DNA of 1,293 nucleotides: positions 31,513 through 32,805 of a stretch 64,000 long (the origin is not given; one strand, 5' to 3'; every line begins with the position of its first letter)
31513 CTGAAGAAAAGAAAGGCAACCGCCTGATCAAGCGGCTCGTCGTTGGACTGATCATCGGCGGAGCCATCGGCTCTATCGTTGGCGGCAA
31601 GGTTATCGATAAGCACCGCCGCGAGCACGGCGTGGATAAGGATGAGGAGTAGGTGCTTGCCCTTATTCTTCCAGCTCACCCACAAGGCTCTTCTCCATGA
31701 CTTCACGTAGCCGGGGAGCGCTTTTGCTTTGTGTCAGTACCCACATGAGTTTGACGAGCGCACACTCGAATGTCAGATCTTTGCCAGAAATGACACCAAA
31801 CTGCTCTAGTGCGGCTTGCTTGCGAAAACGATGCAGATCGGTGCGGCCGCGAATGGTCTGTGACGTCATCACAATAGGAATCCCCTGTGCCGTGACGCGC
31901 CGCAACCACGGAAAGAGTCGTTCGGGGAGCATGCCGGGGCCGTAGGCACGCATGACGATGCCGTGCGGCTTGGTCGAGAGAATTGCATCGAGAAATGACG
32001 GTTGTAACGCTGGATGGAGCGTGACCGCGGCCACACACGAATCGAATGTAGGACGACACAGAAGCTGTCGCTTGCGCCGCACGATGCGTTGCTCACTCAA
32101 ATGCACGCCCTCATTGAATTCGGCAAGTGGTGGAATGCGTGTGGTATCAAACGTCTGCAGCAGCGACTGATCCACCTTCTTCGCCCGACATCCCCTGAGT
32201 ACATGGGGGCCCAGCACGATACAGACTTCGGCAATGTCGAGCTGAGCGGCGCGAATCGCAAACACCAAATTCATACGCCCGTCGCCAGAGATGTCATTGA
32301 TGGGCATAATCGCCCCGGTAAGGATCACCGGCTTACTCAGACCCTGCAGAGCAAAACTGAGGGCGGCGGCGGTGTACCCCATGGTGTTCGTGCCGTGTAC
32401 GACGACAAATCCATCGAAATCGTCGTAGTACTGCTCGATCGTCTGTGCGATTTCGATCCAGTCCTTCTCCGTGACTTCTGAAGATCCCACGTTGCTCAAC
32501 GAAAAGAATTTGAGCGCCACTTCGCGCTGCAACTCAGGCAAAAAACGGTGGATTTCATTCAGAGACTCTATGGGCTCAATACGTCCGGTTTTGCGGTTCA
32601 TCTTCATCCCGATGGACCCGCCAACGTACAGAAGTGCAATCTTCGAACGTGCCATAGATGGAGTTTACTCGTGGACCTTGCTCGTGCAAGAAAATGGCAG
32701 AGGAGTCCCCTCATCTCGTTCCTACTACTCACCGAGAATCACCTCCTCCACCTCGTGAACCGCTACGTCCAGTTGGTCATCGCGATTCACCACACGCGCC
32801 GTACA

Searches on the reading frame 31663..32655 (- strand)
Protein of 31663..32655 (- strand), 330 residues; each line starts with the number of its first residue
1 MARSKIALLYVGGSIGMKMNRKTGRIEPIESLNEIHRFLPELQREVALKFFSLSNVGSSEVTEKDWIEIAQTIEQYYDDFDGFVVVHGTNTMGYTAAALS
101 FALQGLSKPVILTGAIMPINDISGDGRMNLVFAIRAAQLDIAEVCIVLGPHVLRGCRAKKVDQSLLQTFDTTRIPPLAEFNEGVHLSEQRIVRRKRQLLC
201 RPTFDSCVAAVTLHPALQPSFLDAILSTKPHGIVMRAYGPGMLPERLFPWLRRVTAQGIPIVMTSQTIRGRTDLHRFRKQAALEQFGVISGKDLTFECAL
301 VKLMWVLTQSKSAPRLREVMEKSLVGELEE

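Call 83: search_protein_families(library=pfam, proteins=[window:31663-32655:-], max_evalue=0.001)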
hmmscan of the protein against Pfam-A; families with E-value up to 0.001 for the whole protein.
window:31663-32655:- (330 aa): 2 families
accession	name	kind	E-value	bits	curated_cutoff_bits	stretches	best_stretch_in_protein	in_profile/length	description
PF00710.25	Asparaginase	-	1.1e-51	175.6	22.5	1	5-189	1-190/193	Asparaginase, N-terminal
PF17763.6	Asparaginase_C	-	6.2e-28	97.5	34.6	1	208-320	2-114/114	Glutaminase/Asparaginase C-terminal domain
